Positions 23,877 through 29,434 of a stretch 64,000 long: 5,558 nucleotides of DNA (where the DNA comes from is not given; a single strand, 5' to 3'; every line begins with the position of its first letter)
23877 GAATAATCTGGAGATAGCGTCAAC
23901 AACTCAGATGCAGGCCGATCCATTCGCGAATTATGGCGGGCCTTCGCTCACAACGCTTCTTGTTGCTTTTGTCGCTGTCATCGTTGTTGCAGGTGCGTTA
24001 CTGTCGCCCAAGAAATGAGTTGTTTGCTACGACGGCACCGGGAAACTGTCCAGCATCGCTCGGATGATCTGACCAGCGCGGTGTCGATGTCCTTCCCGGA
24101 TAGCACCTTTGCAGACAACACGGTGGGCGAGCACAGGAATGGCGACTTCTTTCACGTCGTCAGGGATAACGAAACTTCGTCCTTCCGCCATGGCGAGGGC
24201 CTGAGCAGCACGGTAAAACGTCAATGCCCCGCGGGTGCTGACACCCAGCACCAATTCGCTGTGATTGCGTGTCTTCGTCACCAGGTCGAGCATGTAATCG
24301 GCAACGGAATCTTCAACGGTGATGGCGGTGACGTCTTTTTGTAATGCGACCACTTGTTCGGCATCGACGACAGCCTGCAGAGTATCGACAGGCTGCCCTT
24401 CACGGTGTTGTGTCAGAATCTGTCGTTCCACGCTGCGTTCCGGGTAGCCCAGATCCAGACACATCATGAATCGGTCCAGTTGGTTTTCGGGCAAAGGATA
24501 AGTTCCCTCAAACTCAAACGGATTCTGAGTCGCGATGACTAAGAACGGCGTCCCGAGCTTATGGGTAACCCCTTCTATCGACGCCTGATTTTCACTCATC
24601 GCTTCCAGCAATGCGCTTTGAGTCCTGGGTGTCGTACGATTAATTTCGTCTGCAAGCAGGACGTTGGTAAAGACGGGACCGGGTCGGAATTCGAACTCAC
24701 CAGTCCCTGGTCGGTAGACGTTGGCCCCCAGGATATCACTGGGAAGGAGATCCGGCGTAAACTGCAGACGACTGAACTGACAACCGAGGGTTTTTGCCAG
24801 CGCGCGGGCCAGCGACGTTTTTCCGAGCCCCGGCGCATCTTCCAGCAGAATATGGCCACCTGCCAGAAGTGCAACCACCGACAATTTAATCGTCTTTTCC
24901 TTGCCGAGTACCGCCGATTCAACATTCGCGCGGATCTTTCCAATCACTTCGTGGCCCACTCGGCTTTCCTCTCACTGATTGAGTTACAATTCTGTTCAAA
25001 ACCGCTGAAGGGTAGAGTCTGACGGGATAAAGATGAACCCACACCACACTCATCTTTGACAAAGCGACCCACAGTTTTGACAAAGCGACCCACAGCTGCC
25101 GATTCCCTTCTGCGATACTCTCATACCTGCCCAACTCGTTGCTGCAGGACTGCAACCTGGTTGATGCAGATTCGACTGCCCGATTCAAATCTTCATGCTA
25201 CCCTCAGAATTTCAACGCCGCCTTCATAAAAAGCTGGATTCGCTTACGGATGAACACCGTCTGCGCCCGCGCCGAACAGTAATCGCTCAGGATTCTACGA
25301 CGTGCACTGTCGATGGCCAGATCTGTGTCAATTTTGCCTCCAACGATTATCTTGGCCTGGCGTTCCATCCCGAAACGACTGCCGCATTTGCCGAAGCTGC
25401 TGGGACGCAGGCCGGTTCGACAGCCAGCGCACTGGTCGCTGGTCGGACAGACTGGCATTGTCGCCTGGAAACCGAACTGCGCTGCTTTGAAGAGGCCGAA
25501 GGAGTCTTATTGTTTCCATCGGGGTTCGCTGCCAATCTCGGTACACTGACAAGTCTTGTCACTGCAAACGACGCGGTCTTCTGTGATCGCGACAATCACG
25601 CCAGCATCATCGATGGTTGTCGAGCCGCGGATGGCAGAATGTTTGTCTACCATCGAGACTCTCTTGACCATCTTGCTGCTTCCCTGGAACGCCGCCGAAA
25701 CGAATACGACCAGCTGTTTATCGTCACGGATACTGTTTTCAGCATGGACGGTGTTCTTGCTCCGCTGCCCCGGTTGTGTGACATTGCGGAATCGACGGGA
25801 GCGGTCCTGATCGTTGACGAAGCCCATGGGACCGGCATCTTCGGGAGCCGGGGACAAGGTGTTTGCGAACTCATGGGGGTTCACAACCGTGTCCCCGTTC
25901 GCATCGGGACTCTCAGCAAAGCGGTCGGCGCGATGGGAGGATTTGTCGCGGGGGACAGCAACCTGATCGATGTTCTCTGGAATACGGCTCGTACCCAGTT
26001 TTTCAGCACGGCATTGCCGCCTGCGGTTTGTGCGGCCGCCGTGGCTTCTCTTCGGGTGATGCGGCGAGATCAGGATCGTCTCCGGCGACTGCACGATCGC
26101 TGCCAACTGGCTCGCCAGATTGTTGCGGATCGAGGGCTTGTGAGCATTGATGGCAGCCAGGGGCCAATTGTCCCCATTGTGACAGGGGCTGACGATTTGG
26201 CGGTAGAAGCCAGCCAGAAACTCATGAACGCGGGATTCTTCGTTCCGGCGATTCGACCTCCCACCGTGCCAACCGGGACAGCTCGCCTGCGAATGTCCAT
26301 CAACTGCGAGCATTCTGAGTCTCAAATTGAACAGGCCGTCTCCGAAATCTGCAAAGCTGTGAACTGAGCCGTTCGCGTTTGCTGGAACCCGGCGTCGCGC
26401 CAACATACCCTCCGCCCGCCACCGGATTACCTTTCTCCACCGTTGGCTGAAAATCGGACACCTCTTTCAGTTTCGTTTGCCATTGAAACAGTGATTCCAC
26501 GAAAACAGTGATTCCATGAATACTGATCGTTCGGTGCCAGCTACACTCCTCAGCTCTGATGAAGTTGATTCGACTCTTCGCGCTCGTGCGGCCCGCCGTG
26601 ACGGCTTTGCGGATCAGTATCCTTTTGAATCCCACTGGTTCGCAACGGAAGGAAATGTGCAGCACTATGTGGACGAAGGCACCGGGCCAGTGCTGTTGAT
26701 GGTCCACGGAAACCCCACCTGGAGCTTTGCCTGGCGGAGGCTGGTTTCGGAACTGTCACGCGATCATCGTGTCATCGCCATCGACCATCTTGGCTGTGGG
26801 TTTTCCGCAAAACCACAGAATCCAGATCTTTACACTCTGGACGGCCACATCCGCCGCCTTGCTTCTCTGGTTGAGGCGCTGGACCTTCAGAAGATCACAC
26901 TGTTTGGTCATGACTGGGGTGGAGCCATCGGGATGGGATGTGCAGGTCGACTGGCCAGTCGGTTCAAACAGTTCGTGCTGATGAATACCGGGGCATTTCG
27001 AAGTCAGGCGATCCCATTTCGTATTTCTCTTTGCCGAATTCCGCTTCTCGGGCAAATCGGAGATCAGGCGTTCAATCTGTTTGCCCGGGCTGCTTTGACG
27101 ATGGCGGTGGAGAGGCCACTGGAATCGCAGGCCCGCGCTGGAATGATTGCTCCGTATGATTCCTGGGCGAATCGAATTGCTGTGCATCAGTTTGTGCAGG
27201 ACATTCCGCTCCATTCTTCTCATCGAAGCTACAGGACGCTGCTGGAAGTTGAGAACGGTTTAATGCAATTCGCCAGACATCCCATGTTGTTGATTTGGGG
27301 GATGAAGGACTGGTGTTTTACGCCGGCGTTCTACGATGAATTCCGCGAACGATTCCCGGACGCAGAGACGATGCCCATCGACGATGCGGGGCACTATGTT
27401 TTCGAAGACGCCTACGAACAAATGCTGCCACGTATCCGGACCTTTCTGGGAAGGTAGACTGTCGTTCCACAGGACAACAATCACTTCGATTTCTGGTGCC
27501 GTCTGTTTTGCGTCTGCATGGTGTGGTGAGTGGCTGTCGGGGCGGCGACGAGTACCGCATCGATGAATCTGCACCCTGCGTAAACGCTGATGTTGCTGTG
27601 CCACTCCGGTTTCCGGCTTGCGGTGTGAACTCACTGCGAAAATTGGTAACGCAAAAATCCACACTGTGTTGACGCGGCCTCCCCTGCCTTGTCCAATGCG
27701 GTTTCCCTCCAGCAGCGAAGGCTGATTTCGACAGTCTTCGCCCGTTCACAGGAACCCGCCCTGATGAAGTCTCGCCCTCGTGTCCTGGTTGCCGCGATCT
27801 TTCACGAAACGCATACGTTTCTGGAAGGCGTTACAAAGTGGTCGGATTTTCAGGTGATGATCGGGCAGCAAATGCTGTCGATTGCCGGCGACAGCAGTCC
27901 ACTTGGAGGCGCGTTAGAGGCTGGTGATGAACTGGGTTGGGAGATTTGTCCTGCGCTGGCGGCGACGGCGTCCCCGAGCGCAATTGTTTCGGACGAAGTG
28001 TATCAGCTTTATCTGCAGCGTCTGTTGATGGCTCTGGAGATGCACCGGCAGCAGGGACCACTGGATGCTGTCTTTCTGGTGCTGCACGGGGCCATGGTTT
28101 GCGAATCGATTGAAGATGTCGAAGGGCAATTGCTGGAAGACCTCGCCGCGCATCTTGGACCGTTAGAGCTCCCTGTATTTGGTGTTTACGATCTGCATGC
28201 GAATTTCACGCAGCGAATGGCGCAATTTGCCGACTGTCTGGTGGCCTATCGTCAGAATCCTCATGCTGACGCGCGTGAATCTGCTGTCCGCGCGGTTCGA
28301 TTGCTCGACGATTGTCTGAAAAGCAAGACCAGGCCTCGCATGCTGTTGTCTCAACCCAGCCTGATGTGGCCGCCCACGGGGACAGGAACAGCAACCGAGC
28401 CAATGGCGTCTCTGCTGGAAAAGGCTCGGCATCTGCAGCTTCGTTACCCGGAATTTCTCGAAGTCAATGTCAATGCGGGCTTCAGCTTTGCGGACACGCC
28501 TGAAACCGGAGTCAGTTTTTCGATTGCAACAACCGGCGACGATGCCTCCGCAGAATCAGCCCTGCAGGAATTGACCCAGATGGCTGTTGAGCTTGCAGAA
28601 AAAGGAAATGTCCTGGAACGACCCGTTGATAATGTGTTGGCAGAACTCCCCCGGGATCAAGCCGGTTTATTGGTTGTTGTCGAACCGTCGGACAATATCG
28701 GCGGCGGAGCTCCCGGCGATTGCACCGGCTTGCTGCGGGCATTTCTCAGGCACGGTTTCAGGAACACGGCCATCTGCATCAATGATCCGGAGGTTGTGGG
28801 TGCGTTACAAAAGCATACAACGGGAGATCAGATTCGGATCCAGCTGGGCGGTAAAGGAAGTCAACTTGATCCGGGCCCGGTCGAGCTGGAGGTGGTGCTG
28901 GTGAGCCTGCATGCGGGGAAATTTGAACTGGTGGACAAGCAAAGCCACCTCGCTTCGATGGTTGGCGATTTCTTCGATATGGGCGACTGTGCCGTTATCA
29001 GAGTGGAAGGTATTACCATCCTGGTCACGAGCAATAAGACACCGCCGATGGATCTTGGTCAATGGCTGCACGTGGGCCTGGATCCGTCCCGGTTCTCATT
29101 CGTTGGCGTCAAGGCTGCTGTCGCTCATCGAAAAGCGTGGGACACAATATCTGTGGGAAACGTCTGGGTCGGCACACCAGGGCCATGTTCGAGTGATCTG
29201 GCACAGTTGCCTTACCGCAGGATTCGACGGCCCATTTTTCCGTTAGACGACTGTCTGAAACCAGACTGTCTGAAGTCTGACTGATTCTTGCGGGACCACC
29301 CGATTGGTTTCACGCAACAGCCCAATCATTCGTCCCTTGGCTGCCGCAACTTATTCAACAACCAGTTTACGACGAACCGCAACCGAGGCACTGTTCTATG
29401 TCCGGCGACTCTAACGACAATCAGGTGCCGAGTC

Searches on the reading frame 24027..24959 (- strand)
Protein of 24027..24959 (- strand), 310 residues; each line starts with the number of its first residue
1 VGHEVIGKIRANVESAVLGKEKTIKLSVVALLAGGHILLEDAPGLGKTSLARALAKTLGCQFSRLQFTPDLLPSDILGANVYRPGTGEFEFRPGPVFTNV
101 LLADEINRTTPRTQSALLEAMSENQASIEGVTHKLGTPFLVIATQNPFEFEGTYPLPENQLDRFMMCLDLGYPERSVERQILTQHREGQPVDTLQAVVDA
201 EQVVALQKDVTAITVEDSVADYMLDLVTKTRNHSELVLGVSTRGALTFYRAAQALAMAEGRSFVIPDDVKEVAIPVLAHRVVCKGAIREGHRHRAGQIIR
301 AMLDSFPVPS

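Call 51: search_protein_families(library=pfam, proteins=[window:24027-24959:-], max_evalue=0.00001)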
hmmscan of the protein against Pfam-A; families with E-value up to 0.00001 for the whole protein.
window:24027-24959:- (310 aa): 5 families
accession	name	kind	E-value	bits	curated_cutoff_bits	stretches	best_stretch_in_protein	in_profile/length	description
PF07726.17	AAA_3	-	6.1e-62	207.8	27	1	36-166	1-131/131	ATPase family associated with various cellular activities (AAA)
PF17863.7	AAA_lid_2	-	9e-22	77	22.7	1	229-285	2-58/74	AAA lid domain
PF07728.20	AAA_5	-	1.8e-11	44.6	22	1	36-164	1-139/139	AAA domain (dynein-related subfamily)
PF00004.35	AAA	-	9.9e-07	29.7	21.2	1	39-149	3-113/131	ATPase family associated with various cellular activities (AAA)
PF20030.5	bpMoxR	-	5e-06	26.2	27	1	9-123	6-123/205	MoxR domain in the MoxR-vWA-beta-propeller ternary systems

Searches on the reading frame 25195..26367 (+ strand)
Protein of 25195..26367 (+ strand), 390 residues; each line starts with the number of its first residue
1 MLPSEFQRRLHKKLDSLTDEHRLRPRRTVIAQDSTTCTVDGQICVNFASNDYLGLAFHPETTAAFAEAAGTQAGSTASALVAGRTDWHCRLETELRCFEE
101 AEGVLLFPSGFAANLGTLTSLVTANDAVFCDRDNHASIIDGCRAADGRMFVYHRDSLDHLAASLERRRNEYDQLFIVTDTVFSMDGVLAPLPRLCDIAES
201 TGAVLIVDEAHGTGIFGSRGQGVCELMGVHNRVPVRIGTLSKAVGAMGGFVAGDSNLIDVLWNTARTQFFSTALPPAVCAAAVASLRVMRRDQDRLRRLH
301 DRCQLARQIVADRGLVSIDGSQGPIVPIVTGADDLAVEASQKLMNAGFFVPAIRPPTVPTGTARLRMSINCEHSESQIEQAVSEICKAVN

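Call 51: search_protein_families(library=pfam, proteins=[window:25195-26367:+], max_evalue=0.00001)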
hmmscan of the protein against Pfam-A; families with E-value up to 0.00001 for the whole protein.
window:25195-26367:+ (390 aa): 1 family
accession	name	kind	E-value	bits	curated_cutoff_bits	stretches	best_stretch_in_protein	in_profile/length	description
PF00155.27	Aminotran_1_2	-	8.2e-48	163.8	19.7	1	43-385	2-361/361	Aminotransferase class I and II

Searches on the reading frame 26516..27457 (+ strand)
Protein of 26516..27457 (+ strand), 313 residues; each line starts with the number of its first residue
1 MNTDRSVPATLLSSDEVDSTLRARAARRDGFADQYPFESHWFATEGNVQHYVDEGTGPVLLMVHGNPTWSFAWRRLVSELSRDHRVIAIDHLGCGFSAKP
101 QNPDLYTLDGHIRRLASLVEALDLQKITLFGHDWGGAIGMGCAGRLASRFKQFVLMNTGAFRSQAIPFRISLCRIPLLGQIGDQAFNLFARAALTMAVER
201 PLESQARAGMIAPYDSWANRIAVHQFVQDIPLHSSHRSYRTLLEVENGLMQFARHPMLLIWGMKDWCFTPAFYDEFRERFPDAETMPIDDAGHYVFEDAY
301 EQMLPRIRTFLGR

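Call 51: search_protein_families(library=pfam, proteins=[window:26516-27457:+], max_evalue=0.00001)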
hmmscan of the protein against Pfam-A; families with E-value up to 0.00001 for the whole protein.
window:26516-27457:+ (313 aa): 3 families
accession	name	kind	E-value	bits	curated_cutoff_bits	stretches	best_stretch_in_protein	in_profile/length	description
PF00561.26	Abhydrolase_1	-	3e-33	116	25.8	1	58-299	1-244/245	alpha/beta hydrolase fold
PF12697.13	Abhydrolase_6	-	1.7e-19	71.8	26.3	1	60-302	1-213/217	Alpha/beta hydrolase family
PF12146.15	Hydrolase_4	-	7.6e-07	29.1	27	1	59-296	6-235/239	Serine aminopeptidase, S33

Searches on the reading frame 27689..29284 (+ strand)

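Call 51: search_protein_families(library=pfam, proteins=[window:27689-29284:+], max_evalue=0.00001)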
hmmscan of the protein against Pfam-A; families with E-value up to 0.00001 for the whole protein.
window:27689-29284:+ (531 aa): 2 families
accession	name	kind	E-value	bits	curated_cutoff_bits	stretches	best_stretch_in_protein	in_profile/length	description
PF07364.17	DUF1485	-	1.3e-71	241.7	22.8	1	31-317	1-286/290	Metallopeptidase family M81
PF07171.17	MlrC_C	-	1.9e-40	139.4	27.2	1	332-511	3-178/178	MlrC C-terminus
